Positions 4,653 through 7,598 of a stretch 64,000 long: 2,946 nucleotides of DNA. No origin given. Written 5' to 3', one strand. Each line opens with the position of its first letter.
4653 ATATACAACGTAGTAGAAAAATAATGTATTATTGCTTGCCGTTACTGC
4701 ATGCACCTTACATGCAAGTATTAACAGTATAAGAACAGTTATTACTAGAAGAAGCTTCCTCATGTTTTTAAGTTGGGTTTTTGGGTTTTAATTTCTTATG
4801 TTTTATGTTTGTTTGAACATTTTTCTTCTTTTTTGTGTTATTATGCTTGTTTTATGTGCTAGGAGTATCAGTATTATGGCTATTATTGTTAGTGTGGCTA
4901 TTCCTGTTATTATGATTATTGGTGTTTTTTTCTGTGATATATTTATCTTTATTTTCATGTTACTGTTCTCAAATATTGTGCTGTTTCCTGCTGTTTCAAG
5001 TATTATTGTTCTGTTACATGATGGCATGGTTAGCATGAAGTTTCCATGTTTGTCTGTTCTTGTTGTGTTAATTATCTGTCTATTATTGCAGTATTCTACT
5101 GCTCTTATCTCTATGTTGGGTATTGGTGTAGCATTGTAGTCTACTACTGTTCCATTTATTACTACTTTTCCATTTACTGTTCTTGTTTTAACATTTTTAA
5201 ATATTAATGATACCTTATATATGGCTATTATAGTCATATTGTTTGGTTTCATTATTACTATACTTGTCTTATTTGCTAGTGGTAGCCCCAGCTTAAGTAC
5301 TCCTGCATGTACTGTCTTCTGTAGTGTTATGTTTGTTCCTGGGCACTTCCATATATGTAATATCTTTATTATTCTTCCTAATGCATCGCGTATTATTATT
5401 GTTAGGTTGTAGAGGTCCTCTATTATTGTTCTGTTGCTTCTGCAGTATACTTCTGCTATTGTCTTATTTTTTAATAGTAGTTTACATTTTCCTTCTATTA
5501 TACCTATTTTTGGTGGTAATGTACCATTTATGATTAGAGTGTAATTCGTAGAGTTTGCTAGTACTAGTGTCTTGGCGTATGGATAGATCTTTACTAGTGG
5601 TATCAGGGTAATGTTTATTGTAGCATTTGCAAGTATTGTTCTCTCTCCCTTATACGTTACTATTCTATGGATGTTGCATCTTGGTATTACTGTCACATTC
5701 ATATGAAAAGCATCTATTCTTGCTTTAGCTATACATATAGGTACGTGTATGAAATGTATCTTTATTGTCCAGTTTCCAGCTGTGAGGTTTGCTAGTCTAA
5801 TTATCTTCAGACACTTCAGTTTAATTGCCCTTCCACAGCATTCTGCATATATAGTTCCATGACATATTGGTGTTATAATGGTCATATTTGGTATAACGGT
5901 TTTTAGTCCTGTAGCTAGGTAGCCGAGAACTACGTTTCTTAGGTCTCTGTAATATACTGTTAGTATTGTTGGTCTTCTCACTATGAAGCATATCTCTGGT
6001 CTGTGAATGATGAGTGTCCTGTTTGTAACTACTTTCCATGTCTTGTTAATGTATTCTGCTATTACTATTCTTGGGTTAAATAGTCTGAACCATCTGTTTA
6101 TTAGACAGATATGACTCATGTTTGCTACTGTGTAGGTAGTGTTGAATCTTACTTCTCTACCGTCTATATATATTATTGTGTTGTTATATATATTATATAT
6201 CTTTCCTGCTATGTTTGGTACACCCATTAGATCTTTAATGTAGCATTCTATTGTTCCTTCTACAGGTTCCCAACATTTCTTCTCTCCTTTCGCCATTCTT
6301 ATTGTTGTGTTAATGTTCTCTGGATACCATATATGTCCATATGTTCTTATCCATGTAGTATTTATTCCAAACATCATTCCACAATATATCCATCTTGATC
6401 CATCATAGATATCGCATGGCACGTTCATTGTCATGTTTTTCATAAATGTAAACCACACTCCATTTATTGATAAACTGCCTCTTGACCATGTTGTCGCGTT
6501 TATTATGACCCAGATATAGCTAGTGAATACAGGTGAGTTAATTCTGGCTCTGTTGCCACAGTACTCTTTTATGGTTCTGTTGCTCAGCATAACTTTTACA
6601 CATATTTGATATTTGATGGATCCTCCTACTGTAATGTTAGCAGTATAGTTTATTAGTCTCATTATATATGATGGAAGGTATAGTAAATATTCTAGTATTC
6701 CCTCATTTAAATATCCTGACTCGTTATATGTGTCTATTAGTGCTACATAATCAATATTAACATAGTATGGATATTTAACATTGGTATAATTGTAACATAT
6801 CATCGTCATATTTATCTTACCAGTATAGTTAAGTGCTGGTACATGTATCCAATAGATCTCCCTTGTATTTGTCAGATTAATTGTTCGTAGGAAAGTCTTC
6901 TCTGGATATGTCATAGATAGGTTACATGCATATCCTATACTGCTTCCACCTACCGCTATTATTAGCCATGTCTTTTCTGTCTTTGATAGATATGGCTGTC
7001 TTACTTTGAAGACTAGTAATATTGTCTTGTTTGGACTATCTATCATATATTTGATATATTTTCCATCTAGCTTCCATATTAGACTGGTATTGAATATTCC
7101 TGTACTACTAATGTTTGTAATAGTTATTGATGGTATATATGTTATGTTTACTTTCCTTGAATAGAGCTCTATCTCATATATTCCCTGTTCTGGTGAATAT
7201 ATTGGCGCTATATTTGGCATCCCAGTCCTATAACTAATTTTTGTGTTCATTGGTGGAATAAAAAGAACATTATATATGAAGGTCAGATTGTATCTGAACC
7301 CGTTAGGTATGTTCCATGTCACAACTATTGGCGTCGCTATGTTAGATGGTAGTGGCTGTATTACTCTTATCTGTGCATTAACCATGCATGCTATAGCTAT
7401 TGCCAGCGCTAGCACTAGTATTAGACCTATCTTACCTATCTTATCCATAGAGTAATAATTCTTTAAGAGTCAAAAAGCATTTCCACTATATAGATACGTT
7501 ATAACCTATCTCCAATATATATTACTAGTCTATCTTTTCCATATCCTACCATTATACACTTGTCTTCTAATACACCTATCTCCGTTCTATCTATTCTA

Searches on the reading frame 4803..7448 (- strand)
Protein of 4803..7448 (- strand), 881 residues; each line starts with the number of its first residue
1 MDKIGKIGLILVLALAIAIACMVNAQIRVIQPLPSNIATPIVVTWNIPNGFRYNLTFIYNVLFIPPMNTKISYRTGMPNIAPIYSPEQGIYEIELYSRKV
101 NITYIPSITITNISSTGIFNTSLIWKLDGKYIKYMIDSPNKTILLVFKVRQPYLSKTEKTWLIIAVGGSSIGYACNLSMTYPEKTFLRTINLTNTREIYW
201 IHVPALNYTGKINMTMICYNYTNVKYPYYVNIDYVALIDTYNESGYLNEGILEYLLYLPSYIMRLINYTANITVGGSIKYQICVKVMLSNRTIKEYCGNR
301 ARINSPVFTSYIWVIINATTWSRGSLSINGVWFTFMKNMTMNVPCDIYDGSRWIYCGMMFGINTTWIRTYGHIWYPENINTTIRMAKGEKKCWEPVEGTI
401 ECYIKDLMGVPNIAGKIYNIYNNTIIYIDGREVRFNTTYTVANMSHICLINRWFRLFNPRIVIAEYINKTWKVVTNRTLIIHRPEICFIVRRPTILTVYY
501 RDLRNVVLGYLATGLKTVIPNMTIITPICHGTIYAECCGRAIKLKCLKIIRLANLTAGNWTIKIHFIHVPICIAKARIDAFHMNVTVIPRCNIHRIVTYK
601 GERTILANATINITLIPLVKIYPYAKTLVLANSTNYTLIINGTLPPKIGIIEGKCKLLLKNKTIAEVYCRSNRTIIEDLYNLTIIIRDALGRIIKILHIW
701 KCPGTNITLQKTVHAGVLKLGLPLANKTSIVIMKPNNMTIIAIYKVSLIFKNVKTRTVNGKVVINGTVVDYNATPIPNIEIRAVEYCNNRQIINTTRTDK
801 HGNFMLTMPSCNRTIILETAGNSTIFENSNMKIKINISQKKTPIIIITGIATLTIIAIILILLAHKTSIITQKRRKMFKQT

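Call 48: find_encoding_contigs(protein=window:4803-7448:-, flank=10000, max_places=3)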
Protein window:4803-7448:- (881 aa): 1 contig read that carries it; 1 place shown.
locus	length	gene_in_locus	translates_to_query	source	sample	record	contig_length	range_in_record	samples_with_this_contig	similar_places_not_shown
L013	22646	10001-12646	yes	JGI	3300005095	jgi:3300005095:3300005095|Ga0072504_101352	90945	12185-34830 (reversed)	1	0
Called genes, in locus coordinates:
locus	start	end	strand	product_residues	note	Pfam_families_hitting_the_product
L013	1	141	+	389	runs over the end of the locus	-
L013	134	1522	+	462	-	PF00270:DEAD (faint)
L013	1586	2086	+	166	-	-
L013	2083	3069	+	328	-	-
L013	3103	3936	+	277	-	-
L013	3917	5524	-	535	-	PF00270:DEAD (faint), PF04851:ResIII (weak), PF13307:Helicase_C_2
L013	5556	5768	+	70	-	-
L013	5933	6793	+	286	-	PF08271:Zn_Ribbon_TF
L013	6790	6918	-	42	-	-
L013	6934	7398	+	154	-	-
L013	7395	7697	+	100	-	-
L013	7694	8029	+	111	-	-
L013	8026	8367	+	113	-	-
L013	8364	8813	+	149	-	-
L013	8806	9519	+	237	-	-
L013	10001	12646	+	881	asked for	-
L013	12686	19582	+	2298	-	PF02369:Big_1 (faint), PF13620:CarboxypepD_reg (faint)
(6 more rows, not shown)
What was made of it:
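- Tried and rejected: It is part of a 2298-aa gene on the - strand that runs off the window (call 48).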
